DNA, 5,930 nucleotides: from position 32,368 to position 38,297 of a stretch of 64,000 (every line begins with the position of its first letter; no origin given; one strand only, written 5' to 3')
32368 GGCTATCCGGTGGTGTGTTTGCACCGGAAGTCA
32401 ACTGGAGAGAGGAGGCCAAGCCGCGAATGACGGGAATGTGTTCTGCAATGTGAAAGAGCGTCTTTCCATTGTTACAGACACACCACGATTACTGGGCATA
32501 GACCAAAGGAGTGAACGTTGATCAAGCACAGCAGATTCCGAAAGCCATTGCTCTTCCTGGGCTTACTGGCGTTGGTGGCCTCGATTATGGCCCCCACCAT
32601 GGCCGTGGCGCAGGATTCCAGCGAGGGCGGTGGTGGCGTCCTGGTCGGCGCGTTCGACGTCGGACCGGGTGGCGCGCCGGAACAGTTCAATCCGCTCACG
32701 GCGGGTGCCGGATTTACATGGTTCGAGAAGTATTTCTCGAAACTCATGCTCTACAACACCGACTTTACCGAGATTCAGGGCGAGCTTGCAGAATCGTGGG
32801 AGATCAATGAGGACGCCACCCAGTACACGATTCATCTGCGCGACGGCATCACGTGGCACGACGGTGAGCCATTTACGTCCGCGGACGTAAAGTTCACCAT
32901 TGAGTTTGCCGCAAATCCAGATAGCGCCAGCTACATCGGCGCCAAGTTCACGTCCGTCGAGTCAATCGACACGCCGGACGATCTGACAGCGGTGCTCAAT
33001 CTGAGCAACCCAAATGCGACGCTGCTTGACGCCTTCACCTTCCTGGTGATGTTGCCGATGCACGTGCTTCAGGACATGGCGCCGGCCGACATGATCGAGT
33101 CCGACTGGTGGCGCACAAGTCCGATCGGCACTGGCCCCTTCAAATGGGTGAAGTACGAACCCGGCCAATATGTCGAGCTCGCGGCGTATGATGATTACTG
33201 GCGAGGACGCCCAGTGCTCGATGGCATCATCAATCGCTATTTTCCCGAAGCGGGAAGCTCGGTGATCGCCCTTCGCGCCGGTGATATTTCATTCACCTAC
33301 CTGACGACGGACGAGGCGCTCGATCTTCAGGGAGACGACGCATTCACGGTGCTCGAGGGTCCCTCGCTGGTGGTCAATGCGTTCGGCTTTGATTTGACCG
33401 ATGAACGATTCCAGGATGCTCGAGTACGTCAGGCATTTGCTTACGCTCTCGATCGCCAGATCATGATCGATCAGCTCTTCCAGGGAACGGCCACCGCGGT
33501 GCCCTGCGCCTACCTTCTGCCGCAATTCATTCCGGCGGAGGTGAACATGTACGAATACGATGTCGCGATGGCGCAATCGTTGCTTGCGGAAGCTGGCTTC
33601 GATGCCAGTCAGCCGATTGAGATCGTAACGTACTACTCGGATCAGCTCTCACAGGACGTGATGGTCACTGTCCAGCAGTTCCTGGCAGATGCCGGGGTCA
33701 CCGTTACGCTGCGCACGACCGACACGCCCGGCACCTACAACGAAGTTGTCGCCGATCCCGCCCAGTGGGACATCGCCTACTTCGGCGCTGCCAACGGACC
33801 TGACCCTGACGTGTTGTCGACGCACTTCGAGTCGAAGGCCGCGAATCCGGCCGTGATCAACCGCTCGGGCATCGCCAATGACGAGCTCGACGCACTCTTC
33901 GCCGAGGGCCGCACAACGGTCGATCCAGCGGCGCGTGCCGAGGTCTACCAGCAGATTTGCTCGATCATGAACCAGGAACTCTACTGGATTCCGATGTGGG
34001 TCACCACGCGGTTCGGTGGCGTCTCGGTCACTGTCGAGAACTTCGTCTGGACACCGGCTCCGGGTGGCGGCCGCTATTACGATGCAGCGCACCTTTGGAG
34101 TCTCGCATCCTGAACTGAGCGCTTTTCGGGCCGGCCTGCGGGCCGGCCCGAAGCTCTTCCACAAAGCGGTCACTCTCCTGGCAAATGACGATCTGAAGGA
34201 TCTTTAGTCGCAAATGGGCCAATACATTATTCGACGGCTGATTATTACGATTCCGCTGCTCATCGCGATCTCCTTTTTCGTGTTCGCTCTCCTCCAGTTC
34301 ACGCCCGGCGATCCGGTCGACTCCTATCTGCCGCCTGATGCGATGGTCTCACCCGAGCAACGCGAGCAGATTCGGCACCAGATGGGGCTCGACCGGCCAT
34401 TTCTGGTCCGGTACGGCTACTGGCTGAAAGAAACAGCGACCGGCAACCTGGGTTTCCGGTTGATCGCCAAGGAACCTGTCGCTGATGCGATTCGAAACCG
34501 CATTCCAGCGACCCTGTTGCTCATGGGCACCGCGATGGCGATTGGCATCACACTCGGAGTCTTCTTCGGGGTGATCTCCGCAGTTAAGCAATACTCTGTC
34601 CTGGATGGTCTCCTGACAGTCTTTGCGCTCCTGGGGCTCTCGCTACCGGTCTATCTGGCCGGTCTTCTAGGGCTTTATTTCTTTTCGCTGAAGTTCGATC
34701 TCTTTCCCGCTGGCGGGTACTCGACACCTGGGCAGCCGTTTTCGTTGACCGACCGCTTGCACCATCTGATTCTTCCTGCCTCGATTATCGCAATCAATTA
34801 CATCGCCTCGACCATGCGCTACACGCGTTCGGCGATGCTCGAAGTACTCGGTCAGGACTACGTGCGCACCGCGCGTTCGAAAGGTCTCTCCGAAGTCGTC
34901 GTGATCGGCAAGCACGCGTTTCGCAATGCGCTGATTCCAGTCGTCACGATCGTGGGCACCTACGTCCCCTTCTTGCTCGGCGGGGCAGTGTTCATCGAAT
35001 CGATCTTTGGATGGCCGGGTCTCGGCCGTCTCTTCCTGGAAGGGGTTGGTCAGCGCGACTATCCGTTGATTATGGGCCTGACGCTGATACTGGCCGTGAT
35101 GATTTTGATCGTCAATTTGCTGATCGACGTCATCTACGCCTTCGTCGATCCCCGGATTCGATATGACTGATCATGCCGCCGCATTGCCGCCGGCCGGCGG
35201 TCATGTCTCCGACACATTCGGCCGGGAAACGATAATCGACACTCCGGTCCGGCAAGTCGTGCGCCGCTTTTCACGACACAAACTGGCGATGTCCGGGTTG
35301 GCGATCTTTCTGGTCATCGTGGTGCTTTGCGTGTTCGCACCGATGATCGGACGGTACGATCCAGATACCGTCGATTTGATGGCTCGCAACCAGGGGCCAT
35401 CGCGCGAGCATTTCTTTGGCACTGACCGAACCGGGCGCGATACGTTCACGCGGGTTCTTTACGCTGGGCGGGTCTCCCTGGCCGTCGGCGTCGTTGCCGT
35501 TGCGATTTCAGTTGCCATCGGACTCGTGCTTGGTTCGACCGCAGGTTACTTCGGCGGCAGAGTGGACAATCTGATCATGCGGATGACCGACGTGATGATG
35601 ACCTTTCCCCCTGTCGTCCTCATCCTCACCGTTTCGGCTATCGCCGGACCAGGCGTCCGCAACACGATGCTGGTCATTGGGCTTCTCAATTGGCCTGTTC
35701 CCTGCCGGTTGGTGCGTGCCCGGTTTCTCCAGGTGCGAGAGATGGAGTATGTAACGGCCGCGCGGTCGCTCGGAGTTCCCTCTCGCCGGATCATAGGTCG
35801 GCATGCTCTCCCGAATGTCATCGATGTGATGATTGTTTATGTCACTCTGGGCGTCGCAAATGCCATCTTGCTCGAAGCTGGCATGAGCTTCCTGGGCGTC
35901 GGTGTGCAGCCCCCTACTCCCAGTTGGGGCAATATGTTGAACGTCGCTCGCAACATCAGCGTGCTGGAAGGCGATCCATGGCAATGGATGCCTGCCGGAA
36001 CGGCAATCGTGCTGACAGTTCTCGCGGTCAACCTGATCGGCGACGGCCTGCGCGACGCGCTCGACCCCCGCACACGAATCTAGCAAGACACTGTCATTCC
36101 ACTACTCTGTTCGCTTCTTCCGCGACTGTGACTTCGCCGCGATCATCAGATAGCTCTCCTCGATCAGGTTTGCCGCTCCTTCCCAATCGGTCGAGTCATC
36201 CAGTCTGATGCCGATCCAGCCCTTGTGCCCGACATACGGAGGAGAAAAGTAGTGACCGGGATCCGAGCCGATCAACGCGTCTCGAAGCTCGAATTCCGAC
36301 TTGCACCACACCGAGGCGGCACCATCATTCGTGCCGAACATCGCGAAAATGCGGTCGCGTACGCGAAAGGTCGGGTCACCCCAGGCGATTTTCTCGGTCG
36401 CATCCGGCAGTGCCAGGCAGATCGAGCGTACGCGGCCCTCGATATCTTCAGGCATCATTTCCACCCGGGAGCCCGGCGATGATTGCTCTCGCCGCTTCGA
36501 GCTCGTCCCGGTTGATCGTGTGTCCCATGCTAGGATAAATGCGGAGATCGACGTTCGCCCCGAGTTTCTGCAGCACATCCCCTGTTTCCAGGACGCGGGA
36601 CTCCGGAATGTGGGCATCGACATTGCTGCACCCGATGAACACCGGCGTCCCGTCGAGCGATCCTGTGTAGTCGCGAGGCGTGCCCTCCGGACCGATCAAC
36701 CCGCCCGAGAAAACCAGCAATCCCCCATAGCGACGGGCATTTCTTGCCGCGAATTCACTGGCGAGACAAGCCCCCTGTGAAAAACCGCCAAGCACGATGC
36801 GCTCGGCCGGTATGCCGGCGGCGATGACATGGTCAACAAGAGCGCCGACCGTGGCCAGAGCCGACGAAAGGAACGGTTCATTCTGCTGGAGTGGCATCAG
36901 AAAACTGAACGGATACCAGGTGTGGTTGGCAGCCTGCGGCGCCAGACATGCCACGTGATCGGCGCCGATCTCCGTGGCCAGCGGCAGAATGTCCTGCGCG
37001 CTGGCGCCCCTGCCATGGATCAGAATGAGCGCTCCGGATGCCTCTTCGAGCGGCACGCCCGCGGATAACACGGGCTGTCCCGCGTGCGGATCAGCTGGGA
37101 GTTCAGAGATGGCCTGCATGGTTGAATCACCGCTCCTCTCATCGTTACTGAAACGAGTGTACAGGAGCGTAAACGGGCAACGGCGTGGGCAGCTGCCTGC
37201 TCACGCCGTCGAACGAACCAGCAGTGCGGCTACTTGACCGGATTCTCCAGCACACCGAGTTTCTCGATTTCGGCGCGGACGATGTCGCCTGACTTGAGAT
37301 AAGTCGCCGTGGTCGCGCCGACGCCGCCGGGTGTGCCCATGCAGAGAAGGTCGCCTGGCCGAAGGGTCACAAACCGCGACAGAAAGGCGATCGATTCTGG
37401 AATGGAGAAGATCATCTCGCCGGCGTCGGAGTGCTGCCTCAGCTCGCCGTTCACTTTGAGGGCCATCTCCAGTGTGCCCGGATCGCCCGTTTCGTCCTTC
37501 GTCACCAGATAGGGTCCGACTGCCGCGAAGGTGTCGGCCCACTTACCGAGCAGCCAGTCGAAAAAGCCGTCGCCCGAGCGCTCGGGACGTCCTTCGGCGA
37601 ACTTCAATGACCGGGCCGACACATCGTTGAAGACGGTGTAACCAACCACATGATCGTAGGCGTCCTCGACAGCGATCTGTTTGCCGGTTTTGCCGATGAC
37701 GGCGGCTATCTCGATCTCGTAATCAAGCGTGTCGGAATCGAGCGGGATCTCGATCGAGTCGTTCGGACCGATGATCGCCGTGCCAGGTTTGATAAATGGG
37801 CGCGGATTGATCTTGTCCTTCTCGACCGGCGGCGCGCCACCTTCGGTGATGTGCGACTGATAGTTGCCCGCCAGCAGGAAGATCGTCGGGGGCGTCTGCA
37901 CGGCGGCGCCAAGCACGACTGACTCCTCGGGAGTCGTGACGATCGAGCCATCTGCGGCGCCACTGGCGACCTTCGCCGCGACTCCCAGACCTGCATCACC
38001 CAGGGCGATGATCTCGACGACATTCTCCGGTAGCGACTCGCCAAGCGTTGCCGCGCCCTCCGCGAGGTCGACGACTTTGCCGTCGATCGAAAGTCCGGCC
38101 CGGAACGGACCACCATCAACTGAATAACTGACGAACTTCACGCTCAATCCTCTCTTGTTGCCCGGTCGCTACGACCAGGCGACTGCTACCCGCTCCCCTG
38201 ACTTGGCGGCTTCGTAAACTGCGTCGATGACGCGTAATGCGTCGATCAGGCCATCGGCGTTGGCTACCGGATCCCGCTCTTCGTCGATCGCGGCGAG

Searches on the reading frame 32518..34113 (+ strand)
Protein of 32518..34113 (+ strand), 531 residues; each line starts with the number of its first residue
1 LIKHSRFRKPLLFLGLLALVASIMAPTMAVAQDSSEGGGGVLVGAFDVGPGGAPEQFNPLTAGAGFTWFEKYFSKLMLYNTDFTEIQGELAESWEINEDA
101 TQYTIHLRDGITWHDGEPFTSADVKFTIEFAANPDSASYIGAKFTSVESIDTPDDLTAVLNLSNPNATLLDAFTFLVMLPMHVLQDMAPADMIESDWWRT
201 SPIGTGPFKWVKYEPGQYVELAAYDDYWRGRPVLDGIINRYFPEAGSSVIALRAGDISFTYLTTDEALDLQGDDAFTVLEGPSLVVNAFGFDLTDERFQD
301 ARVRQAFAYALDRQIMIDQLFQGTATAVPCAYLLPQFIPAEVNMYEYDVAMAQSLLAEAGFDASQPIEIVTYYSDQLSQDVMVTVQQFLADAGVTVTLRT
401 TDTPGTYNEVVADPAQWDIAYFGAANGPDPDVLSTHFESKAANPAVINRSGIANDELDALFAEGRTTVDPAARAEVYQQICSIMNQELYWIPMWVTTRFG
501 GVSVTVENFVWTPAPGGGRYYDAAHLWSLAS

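Call 5: search_protein_families(library=pfam, proteins=[window:32518-34113:+], max_evalue=0.01)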
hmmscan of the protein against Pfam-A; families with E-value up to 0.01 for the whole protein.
window:32518-34113:+ (531 aa): 1 family
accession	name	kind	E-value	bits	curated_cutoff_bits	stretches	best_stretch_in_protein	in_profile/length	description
PF00496.27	SBP_bac_5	-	1.3e-82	278.3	32.4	1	85-439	1-363/368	Bacterial extracellular solute-binding proteins, family 5 Middle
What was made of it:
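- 32518..36083 (+): Second, paralogous SBP5 + two-permease set (SBPb 32518-34113; permeases 34214-35170 and 35163-36083). Pfam assignment (call 5).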

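Call 46: search_protein_families(library=ncbifam, proteins=[window:32518-34113:+], max_evalue=1e-10)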
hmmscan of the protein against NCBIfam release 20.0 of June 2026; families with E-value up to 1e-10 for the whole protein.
window:32518-34113:+ (531 aa): 10 families
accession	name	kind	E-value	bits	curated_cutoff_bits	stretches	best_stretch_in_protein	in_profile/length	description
NF045467.1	Opp4A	equivalog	2.9e-59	200.8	650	1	71-510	64-542/556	oligopeptide ABC transporter substrate-binding protein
NF045468.1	Opp5A_nikA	equivalog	4.4e-44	150.8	600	1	84-511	55-474/488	nickel ABC transporter substrate-binding protein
NF011942.0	PRK15413.1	equivalog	8.1e-44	150.1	594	1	85-509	70-496/512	glutathione ABC transporter substrate-binding protein GsiB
TIGR02294.1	nickel_nikA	equivalog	1.1e-37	129.8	393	1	79-498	41-475/501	nickel ABC transporter substrate-binding protein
NF043070.1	DppA_dipep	equivalog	9.4e-36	123.4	1005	1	51-513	36-523/535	dipeptide ABC transporter periplasmic-binding protein DppA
NF047575.1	opine_bind_CntA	exception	4.7e-32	111.2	800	1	85-493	76-502/535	staphylopine-dependent metal ABC transporter substrate-binding lipoprotein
TIGR04028.1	SBP_KPN_01854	hypoth_equivalog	3.1e-28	98.6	468.5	1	75-508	33-492/509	TIGR04028 family ABC transporter substrate-binding protein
NF011689.0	PRK15109.1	equivalog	1.1e-27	96.9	560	1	55-503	45-517/547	ABC transporter substrate-binding protein SapA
NF007287.0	PRK09755.1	equivalog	3.2e-21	75.8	1098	1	252-495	257-502/535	ABC transporter substrate-binding protein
NF011684.0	PRK15104.1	equivalog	5.3e-17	61.7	947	1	77-494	74-509/543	oligopeptide ABC transporter substrate-binding protein OppA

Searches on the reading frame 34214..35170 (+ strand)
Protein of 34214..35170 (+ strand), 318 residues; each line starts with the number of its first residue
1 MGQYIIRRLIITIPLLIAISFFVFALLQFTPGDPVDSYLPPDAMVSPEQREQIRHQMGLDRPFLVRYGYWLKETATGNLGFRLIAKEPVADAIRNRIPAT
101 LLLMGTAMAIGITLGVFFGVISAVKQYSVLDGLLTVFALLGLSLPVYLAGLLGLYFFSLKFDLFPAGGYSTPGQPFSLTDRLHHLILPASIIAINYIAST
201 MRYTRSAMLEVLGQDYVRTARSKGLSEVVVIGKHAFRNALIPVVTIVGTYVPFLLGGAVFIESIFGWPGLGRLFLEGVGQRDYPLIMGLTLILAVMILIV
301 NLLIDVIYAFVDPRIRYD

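Call 5: search_protein_families(library=pfam, proteins=[window:34214-35170:+], max_evalue=0.01)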
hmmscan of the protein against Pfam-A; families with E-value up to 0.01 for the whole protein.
window:34214-35170:+ (318 aa): 2 families
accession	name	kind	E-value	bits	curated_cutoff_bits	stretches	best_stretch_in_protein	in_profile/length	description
PF00528.27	BPD_transp_1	-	2.4e-40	138.7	26.4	1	115-316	1-183/184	Binding-protein-dependent transport system inner membrane component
PF19300.4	BPD_transp_1_N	-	9.1e-11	42.4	23.8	1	1-101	1-111/114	Binding-prot-dependent transport system membrane comp, N-term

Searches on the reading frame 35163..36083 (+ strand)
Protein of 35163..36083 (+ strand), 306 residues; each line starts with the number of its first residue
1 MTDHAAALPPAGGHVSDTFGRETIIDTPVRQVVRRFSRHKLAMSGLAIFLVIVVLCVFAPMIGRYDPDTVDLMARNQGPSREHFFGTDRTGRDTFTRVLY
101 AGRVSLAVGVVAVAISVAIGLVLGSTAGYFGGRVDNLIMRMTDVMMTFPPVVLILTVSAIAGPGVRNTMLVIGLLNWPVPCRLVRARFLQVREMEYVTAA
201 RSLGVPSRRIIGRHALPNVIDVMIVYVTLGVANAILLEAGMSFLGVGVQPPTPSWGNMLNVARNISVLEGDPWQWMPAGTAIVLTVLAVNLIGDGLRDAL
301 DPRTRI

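Call 5: search_protein_families(library=pfam, proteins=[window:35163-36083:+], max_evalue=0.01)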
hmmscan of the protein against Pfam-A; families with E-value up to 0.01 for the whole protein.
window:35163-36083:+ (306 aa): 2 families
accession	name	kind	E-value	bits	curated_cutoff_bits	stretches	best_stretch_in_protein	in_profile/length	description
PF00528.27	BPD_transp_1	-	6.6e-35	120.9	26.4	1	120-305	1-183/184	Binding-protein-dependent transport system inner membrane component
PF12911.12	OppC_N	-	3.3e-16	59.3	23.9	1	27-79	1-53/53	N-terminal TM domain of oligopeptide transport permease C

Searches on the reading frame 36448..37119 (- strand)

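Call 9: search_protein_families(library=pfam, proteins=[window:36448-37119:-], max_evalue=0.0001)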
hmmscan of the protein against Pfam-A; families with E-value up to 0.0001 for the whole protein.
window:36448-37119:- (223 aa): 2 families
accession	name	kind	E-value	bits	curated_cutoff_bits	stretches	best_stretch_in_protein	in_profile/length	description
PF02230.22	Abhydrolase_2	-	2.8e-24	86.6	23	1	25-214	11-213/217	Phospholipase/Carboxylesterase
PF01738.24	DLH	-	7.6e-06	26.1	21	1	93-206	83-192/217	Dienelactone hydrolase family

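Call 46: search_protein_families(library=ncbifam, proteins=[window:36448-37119:-], max_evalue=1e-10)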
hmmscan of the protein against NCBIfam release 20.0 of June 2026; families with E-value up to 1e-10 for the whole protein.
window:36448-37119:- (223 aa): 0 families

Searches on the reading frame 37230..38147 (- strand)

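Call 9: search_protein_families(library=pfam, proteins=[window:37230-38147:-], max_evalue=0.0001)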
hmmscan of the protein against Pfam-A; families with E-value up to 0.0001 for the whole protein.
window:37230-38147:- (305 aa): 1 family
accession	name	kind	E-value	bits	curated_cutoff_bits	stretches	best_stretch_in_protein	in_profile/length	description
PF01557.24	FAA_hydrolase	-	1.1e-63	215.1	23.9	1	89-304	2-213/214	Fumarylacetoacetate (FAA) hydrolase C-terminal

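Call 46: search_protein_families(library=ncbifam, proteins=[window:37230-38147:-], max_evalue=1e-10)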
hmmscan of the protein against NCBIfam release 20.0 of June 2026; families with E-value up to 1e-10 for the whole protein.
window:37230-38147:- (305 aa): 6 families
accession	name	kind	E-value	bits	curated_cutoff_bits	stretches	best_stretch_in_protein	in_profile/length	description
NF053535.1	DhyDRhmHlse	equivalog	1.8e-51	175.2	500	1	68-300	52-274/284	2,4-didehydro-3-deoxy-L-rhamnonate hydrolase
TIGR02303.1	HpaG-C-term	equivalog_domain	1.5e-44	152.4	276.4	1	75-304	32-242/245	4-hydroxyphenylacetate degradation bifunctional isomerase/decarboxylase, C-terminal subunit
NF011750.0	PRK15203.1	equivalog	1.3e-29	103.3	811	1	83-302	219-420/429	4-hydroxyphenylacetate degradation bifunctional isomerase/decarboxylase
NF007967.0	PRK10691.1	equivalog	2.2e-28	99.1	201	1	92-294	22-209/219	fumarylacetoacetate hydrolase family protein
TIGR02305.1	HpaG-N-term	equivalog_domain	4.3e-28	98.2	228.65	1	99-304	17-205/205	4-hydroxyphenylacetate degradation bifunctional isomerase/decarboxylase, N-terminal subunit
NF009399.0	PRK12764.1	equivalog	7.8e-28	97.7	444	1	86-295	21-210/501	fumarylacetoacetate hydrolase family protein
